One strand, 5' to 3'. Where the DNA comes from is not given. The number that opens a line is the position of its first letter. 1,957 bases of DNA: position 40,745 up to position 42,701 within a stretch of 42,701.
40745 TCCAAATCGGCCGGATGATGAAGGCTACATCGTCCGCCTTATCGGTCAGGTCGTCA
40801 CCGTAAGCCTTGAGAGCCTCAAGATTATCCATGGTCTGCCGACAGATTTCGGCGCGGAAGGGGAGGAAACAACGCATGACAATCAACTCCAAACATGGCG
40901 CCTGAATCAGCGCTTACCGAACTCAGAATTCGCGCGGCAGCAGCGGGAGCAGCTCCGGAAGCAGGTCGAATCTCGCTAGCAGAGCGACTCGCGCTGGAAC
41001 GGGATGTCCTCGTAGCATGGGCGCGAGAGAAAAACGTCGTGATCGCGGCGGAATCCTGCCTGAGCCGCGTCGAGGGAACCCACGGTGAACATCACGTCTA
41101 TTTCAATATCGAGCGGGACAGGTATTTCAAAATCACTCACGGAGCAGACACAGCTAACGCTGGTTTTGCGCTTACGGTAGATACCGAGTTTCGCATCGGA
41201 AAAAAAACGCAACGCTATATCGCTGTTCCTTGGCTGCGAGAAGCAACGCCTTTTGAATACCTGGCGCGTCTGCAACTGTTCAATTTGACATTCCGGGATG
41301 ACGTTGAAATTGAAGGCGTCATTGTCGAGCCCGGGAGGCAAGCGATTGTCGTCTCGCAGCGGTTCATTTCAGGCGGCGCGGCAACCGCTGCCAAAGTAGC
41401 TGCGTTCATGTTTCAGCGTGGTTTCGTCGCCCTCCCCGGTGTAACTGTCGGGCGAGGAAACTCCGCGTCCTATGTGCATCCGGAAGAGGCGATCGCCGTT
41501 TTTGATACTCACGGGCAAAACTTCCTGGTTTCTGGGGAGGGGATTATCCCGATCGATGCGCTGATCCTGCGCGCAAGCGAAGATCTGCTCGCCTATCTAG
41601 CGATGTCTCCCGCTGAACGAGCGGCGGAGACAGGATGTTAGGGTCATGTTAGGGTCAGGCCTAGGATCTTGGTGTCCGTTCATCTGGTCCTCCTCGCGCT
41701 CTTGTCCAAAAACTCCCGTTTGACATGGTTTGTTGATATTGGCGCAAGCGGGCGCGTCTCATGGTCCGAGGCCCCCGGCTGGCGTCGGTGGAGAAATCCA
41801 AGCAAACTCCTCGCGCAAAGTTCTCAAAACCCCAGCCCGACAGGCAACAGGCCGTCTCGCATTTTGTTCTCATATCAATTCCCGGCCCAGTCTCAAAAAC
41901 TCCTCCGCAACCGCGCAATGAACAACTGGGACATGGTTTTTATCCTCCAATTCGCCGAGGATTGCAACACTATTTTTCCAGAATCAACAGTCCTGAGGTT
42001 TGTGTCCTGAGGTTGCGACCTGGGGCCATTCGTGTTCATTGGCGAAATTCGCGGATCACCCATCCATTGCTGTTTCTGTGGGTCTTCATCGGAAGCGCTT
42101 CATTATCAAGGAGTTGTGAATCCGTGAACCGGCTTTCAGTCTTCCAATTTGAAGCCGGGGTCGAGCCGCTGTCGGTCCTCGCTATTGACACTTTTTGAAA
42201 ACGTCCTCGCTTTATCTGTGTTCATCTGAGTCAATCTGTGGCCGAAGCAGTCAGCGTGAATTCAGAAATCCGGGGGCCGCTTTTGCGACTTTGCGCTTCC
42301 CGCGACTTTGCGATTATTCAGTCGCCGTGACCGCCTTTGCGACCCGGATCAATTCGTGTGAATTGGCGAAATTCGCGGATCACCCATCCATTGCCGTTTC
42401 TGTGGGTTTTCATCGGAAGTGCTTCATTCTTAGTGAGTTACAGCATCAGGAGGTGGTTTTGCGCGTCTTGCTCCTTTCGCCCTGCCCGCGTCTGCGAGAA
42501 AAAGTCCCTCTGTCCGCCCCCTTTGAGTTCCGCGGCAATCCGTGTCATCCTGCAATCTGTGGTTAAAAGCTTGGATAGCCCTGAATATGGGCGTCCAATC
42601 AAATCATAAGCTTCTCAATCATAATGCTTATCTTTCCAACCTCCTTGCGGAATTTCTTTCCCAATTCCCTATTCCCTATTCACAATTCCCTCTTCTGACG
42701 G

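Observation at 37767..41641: Candidate two-gene defence module: nuclease-methyltransferase-TRD enzyme with an overlapping kinase-like partner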

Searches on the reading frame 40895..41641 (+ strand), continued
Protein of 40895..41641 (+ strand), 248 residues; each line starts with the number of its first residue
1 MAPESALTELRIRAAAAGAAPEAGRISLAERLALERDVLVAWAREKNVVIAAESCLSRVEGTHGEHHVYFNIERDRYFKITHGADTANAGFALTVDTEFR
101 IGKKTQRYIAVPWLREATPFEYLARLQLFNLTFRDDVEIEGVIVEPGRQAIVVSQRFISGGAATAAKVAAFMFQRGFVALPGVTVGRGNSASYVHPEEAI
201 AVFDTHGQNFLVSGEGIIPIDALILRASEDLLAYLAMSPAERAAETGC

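Call 31: find_homologous_proteins(query=A1, max_evalue=0.001)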
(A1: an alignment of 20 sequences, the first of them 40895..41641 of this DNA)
Query A1 (20 sequences) (248 aa, profile of the alignment): 73 proteins with E <= 0.001 among 8000 candidates.
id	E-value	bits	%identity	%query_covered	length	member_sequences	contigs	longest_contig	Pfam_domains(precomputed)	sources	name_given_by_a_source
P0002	8.2e-123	426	75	100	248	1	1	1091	PF18762.8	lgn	-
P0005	1.5e-120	419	63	100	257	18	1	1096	PF18762.8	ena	-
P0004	5.6e-119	414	63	100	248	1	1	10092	PF18762.8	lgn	-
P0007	1.2e-118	413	62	100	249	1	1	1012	PF18762.8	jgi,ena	-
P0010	4.8e-118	411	60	100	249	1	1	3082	PF18762.8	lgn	-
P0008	1.1e-116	406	61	100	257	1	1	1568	PF18762.8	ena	-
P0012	1.6e-115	403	56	100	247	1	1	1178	PF18762.8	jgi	jgi:Serine/Threonine/Tyrosine Kinase found in polyvalent proteins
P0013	2.8e-114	398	56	100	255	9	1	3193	PF18762.8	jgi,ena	jgi:hypothetical protein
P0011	3.6e-113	395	60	100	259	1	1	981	PF18762.8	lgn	-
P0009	6.1e-113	394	60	100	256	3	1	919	PF18762.8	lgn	-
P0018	2.6e-111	389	53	100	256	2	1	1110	PF18762.8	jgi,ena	-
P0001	1.8e-105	370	92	84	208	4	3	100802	PF18762.8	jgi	jgi:hypothetical protein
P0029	6.9e-105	368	49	86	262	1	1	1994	PF18762.8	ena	-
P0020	1.3e-104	367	56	86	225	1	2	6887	PF18762.8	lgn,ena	-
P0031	3.1e-103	362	48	98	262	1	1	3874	PF18762.8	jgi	jgi:hypothetical protein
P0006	5.6e-103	361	71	83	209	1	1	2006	PF18762.8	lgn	-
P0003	4.4e-102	358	80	83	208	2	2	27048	PF18762.8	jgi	-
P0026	4.9e-100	352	52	99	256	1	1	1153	PF18762.8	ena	-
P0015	2.6e-97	343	66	76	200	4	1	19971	PF18762.8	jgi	jgi:hypothetical protein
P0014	2.7e-97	343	67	76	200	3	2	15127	PF18762.8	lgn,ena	-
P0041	4.0e-96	339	47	98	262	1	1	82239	PF18762.8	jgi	jgi:hypothetical protein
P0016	8.4e-96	338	65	78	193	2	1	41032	PF18762.8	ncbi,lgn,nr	ncbi:MAG: Serine/Threonine/Tyrosine Kinase found in polyvalent protein [Chthoniobacter sp.]|nr:Serin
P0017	3.4e-95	336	65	75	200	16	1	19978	PF18762.8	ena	-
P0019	3.7e-87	310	70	71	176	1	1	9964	PF18762.8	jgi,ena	-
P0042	4.7e-86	306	50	77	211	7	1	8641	PF18762.8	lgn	-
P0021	1.7e-85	304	67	70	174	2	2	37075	PF18762.8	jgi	jgi:hypothetical protein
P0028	2.6e-85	304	58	73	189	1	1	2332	PF18762.8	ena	-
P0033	2.8e-85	303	58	69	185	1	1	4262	PF18762.8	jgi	jgi:hypothetical protein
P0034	1.5e-84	301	57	68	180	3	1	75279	PF18762.8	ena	-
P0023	2.1e-84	301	65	69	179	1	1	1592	PF18762.8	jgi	jgi:hypothetical protein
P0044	4.8e-83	296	53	77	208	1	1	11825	PF18762.8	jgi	jgi:hypothetical protein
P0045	1.6e-82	294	48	77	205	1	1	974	PF18762.8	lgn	-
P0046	2.6e-82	294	49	77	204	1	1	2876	PF18762.8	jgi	jgi:serine/threonin/tyrosin kinase-like protein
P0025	4.0e-81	290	66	66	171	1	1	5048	PF18762.8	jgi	jgi:hypothetical protein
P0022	5.0e-80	286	64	71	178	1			PF18762.8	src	-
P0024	2.0e-77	278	58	75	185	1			PF18762.8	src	-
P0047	9.4e-76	272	46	100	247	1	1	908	PF18762.8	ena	-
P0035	3.1e-73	264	60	65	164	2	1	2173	PF18762.8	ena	-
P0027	6.3e-72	260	66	60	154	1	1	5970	PF18762.8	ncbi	-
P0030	1.5e-71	258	69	58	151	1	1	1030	PF18762.8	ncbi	-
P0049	3.4e-69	251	44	77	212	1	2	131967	PF18762.8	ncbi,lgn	-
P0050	8.1e-69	250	49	69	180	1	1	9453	PF18762.8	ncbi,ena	-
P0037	2.8e-67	244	64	58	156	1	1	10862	PF18762.8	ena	-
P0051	5.0e-67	244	48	64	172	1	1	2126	PF18762.8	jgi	jgi:hypothetical protein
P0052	9.3e-66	239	52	64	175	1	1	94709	PF18762.8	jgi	jgi:hypothetical protein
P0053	2.7e-64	235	55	58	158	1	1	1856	PF18762.8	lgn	-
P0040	1.7e-63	232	58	55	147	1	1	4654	PF18762.8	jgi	jgi:Serine/Threonine/Tyrosine Kinase found in polyvalent proteins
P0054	1.5e-62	229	43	92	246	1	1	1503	PF18762.8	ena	-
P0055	2.0e-62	229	41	88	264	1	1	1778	PF18762.8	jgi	jgi:Serine/Threonine/Tyrosine Kinase found in polyvalent proteins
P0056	2.2e-62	228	53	58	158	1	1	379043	PF18762.8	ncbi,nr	ncbi:MAG TPA: hypothetical protein VJU77_10515 [Chthoniobacterales bacterium]|nr:hypothetical protei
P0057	2.3e-61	225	46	76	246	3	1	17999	PF18762.8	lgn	-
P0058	3.3e-61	225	50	59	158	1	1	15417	PF18762.8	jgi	jgi:Serine/Threonine/Tyrosine Kinase found in polyvalent proteins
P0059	4.6e-61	224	49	62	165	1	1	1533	PF18762.8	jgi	jgi:hypothetical protein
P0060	1.9e-59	219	52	56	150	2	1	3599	PF18762.8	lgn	-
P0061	2.6e-59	218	48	59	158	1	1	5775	PF18762.8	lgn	-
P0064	5.2e-56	208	47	56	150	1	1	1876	PF18762.8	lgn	-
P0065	1.5e-54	203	50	58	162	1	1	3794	PF18762.8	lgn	-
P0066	2.3e-54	202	63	49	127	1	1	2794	PF18762.8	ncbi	-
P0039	3.3e-51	192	66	47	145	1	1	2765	PF18762.8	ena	-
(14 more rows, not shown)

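Call 32: find_related_loci(query=A1, collection=metagenome_contigs, flank=5000)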
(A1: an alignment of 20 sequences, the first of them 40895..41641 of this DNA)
Query A1 (248 aa) in metagenome_contigs; peptide patterns used: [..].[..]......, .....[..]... (x = any residue, [..] = any of these).
176 stretches matched a pattern; 22 encode a relative of the query (tblastn E <= 1e-3); 22 distinct loci.
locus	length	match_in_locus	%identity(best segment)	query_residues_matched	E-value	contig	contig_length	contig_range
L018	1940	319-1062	100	1-248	2e-179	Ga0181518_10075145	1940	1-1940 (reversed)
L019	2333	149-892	100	1-248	1e-177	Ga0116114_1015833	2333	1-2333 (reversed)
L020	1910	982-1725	91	1-248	4e-158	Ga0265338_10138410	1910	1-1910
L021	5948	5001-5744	89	1-248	4e-137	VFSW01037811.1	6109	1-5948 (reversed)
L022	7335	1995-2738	77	1-247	4e-120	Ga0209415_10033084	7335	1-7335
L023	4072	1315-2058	77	1-247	1e-121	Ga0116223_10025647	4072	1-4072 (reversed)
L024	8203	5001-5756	63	1-248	3e-103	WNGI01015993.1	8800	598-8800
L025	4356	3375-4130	63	1-248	1e-103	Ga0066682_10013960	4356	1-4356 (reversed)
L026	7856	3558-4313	63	1-248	3e-103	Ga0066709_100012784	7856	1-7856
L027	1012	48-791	62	1-247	9e-109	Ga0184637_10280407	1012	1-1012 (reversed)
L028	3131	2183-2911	54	1-248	5e-84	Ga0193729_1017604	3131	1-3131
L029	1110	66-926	53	1-248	8e-88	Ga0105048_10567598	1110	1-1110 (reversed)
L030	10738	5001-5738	54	1-247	3e-81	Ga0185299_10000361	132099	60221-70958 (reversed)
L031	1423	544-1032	67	1-162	2e-73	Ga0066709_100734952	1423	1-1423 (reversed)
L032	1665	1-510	64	78-247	4e-71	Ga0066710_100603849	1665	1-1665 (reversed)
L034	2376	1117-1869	47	1-245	3e-60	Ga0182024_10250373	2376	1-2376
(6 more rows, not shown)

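Call 34: find_encoding_contigs(protein=P0041, flank=7000, max_places=2)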
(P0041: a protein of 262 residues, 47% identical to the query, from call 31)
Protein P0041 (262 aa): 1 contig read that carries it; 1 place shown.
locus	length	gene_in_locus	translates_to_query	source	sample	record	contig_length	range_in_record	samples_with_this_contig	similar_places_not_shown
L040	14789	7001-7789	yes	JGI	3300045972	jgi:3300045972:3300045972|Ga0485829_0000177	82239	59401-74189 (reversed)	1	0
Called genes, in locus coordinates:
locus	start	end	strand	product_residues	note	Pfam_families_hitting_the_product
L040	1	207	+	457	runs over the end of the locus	PF00148:Oxidored_nitro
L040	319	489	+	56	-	PF00037:Fer4 (weak), PF13237:Fer4_10, PF14697:Fer4_21 (faint), PF12838:Fer4_7, PF13187:Fer4_9, PF12797:Fer4_2 (weak), PF00037:Fer4, PF12837:Fer4_6, +5 more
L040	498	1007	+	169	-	PF00210:Ferritin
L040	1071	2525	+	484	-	PF00148:Oxidored_nitro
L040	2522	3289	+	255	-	PF01127:Sdh_cyt (faint)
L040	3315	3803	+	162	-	PF01980:TrmO_N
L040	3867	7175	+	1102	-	PF22240:ISP_coupler, PF02384:N6_Mtase, PF18135:Type_ISP_C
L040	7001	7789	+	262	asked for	PF18762:Kinase-PolyVal (weak)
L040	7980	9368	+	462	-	PF00148:Oxidored_nitro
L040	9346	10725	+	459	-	PF04055:Radical_SAM, PF02579:Nitro_FeMo-Co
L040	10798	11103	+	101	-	-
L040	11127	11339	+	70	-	PF03459:TOBE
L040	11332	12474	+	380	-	PF00682:HMGL-like, PF22617:HCS_D2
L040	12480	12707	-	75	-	-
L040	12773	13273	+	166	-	-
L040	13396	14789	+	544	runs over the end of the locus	PF01590:GAF, PF13185:GAF_2, PF00158:Sigma54_activat, PF14532:Sigma54_activ_2, PF07728:AAA_5 (weak), PF25601:AAA_lid_14, PF02954:HTH_8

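Call 35: find_encoding_contigs(protein=P0056, flank=7000, max_places=2)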
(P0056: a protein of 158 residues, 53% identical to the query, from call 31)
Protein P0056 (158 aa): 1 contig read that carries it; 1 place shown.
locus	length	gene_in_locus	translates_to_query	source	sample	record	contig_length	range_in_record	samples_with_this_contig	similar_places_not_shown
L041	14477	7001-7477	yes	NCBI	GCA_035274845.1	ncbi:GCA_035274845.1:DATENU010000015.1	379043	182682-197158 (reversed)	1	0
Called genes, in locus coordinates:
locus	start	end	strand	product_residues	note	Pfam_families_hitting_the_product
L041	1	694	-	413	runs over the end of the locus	PF00365:PFK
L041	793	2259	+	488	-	PF00224:PK, PF02887:PK_C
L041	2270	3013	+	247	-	PF18306:LDcluster4, PF03641:Lysine_decarbox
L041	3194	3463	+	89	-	-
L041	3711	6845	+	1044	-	PF22240:ISP_coupler, PF02384:N6_Mtase (weak), PF18135:Type_ISP_C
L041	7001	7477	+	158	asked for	PF18762:Kinase-PolyVal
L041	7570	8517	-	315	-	PF00056:Ldh_1_N, PF02866:Ldh_1_C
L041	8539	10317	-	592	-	PF02378:PTS_EIIC, PF00367:PTS_EIIB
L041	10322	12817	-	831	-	PF00358:PTS_EIIA_1, PF00381:PTS-HPr, PF05524:PEP-utilisers_N, PF00391:PEP-utilizers, PF02896:PEP-utilizers_C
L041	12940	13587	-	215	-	-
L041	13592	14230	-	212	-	PF01988:VIT1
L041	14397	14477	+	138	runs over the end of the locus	PF13833:EF-hand_8 (faint), PF00036:EF-hand_1 (faint), PF13202:EF-hand_5 (faint), PF13405:EF-hand_6 (faint), PF13499:EF-hand_7 (weak)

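Call 36: find_encoding_contigs(protein=P0052, flank=7000, max_places=2)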
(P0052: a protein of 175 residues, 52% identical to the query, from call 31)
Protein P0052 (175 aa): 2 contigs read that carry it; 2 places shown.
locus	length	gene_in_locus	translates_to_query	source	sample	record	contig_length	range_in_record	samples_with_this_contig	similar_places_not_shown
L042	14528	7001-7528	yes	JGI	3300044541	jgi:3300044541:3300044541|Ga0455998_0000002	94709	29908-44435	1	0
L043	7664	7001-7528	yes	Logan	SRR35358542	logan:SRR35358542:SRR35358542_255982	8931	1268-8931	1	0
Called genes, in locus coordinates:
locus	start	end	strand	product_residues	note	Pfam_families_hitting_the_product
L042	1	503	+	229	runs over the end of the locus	-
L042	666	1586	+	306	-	PF01553:Acyltransferase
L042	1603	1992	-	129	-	PF00076:RRM_1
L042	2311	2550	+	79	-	-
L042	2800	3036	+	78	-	-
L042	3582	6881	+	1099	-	PF22240:ISP_coupler, PF02384:N6_Mtase, PF18135:Type_ISP_C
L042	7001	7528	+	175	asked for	PF18762:Kinase-PolyVal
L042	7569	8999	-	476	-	PF07394:DUF1501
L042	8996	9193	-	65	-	-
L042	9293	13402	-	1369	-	PF07635:PSCyt1, PF07583:PSCyt2, PF13385:Laminin_G_3, PF07587:PSD1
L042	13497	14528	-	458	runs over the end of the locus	PF01435:Peptidase_M48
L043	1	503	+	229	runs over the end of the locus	-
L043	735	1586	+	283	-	PF01553:Acyltransferase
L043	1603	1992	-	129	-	PF00076:RRM_1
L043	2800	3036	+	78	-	-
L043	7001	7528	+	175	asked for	PF18762:Kinase-PolyVal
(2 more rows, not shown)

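Call 37: search_dna_similar(query=window:40895-41641:+, collection=plasmids, mode=protein, max_evalue=0.01, max_rows=20)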
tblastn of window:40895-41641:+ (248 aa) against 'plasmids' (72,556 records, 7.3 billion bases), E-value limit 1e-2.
No match.

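Call 38: search_dna_similar(query=window:40895-41641:+, collection=phages, mode=protein, max_evalue=0.01, max_rows=20)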
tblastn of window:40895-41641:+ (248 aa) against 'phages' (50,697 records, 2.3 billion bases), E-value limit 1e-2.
No match.

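Call 39: fold_search(model_id=the predicted structure, library=viral)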
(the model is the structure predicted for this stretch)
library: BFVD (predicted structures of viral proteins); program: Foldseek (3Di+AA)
matches with E <= 10: 380; with E <= 0.001: 3
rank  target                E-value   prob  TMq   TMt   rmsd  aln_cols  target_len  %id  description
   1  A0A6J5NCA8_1          3.5e-12  1.00  0.59  0.13   7.7       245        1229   26  Large polyvalent protein associated domain-containing protein [uncultured Caudovirales phage]
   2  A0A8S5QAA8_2          1.4e-04  1.00  0.41  0.08   3.9       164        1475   20  Type I restriction enzyme [Podoviridae sp. ctsfx1]
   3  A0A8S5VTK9            7.1e-04  1.00  0.45  0.55   7.7       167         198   18  PolyVal Serine/Threonine/Tyrosine Kinase [Ackermannviridae sp.]
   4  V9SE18                3.6e-02  0.21  0.23  0.18  15.7       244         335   11  Serine/threonine protein kinase [Tunisvirus fontaine2]
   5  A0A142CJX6            1.3e-01  0.63  0.32  0.29   9.1       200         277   10  (no name in the UniProt tables at hand)
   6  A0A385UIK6            1.3e-01  0.08  0.13  0.13  20.3       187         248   16  Uncharacterized protein [Gordonia phage KidneyBean]
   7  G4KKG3                1.4e-01  0.06  0.11  0.11  17.9       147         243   12  (no name in the UniProt tables at hand)
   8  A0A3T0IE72            2.0e-01  0.06  0.08  0.09  13.7        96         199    6  (no name in the UniProt tables at hand)
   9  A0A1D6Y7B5            3.8e-01  0.09  0.24  0.17  16.5       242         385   12  (no name in the UniProt tables at hand)
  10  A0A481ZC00            4.1e-01  0.23  0.28  0.22   7.9       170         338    7  Uncharacterized protein [Pithovirus LCPAC403]
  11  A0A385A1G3            4.1e-01  0.08  0.15  0.24  12.2       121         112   12  (no name in the UniProt tables at hand)
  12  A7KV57                4.3e-01  0.08  0.18  0.23  15.1       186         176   10  (no name in the UniProt tables at hand)
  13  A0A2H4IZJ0            5.1e-01  0.04  0.12  0.12  18.1       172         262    7  Uncharacterized protein [uncultured Caudovirales phage]
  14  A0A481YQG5            6.5e-01  0.13  0.27  0.15   8.3       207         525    8  Protein tyrosine kinase [Marseillevirus LCMAC101]
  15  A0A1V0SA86            6.5e-01  0.07  0.15  0.16  14.9       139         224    8  Uncharacterized protein [Catovirus CTV1]
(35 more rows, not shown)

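Call 58: search_protein_representatives(alignment_id=A1)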
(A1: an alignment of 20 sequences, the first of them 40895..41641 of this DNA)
Query: 20 sequences, 251 profile positions. Proteins with E-value up to 0.001 (for the whole library): 1205; up to 1e-10: 458; up to 1e-30: 21. The best 150 are listed.
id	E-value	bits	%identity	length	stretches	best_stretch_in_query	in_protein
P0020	4.3e-105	366.7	-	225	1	33-250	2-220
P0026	1.5e-100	351.8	-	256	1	1-248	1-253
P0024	6.3e-78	277.7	-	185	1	1-186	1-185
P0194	2.0e-72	259.7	-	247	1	1-250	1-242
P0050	2.6e-69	249.5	-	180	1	88-250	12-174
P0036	1.1e-63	231.1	-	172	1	35-186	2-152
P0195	9.1e-62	224.7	-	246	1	17-247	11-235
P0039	1.1e-51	191.8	-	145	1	87-197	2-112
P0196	1.3e-47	178.4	-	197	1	54-246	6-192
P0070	1.4e-41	158.7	-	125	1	1-121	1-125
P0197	1.8e-40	155.0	-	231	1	10-236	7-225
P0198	1.9e-38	148.4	-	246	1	23-233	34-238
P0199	3.1e-37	144.4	-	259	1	15-235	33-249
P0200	8.9e-37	142.9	-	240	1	33-235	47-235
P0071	5.2e-36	140.4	-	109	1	89-187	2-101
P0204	1.9e-31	125.4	-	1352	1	27-235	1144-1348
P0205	2.0e-31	125.3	-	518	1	27-242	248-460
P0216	1.6e-27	112.6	-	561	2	117-237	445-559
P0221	1.6e-26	109.3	-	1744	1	28-236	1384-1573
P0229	9.1e-25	103.5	-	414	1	8-226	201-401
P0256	1.1e-21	93.5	-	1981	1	30-236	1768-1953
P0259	2.8e-21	92.1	-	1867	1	15-236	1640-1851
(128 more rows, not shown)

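Call 59: search_protein_families(library=pfam, proteins=[P0204, P0205, P0221, P0229, P0256, P0259, P0216], max_evalue=0.001)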
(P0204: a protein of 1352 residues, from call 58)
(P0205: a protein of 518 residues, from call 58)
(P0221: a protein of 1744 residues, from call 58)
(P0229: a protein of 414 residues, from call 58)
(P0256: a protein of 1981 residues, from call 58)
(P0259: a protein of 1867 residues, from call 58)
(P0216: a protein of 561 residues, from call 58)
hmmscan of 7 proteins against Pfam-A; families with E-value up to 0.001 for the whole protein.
P0204 (1352 aa): 0 families

P0205 (518 aa): 1 family
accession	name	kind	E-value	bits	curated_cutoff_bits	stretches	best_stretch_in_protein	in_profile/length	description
PF18762.7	Kinase-PolyVal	-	2.9e-09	37.6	27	1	334-442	55-156/160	Serine/Threonine/Tyrosine Kinase found in polyvalent proteins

P0221 (1744 aa): 1 family
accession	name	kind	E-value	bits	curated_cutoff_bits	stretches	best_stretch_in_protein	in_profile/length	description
PF18762.7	Kinase-PolyVal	-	2.3e-14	54.1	27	1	1389-1561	2-156/160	Serine/Threonine/Tyrosine Kinase found in polyvalent proteins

P0229 (414 aa): 1 family
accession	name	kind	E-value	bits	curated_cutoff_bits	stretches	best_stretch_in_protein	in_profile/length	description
PF18762.7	Kinase-PolyVal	-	2e-06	28.3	27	1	293-399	55-156/160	Serine/Threonine/Tyrosine Kinase found in polyvalent proteins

P0256 (1981 aa): 1 family
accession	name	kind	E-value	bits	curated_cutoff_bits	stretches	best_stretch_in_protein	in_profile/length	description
PF18762.7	Kinase-PolyVal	-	2.7e-08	34.4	27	1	1842-1941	56-156/160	Serine/Threonine/Tyrosine Kinase found in polyvalent proteins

P0259 (1867 aa): 0 families

P0216 (561 aa): 6 families
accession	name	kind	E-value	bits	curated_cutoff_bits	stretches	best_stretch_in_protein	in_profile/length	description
PF00005.33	ABC_tran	-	9.1e-31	107.7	25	1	26-185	2-137/137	ABC transporter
PF08352.17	oligo_HPY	-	2e-16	60.5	27.1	1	237-298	2-62/65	Oligopeptide/dipeptide transporter, C-terminal region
PF18762.7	Kinase-PolyVal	-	4.6e-13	49.9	27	1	381-546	2-156/160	Serine/Threonine/Tyrosine Kinase found in polyvalent proteins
PF13304.12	AAA_21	-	6e-06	27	27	1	154-220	235-303/304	AAA domain, putative AbiEii toxin, Type IV TA system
PF02463.25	SMC_N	-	0.00044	20.2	40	0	113-227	120-211/220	RecF/RecN/SMC N terminal domain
PF13401.12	AAA_22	-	0.00099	19.9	27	0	40-122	10-82/130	AAA domain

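Call 78: find_related_loci(query=A1, collection=viral_contigs, flank=6000)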
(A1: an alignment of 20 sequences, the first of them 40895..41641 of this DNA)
Query A1 (248 aa) in viral_contigs; peptide patterns used: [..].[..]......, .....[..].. (x = any residue, [..] = any of these).
7 stretches matched a pattern, but none encodes a relative of the query by tblastn (E <= 1e-3).

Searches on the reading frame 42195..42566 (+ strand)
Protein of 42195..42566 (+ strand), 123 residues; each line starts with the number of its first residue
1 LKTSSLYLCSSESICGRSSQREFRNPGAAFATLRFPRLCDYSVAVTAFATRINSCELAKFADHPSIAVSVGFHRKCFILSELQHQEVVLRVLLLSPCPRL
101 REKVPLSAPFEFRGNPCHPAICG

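Call 72: search_protein_families(library=pfam, proteins=[window:42195-42566:+], max_evalue=1)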
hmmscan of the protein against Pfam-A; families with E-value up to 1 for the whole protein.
window:42195-42566:+ (123 aa): 1 family
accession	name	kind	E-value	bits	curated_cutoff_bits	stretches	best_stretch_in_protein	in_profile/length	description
PF22428.2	Dis32-like_C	-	0.033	14.2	27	1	42-53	1-12/32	DIS3-like exonuclease 2-like, C-terminal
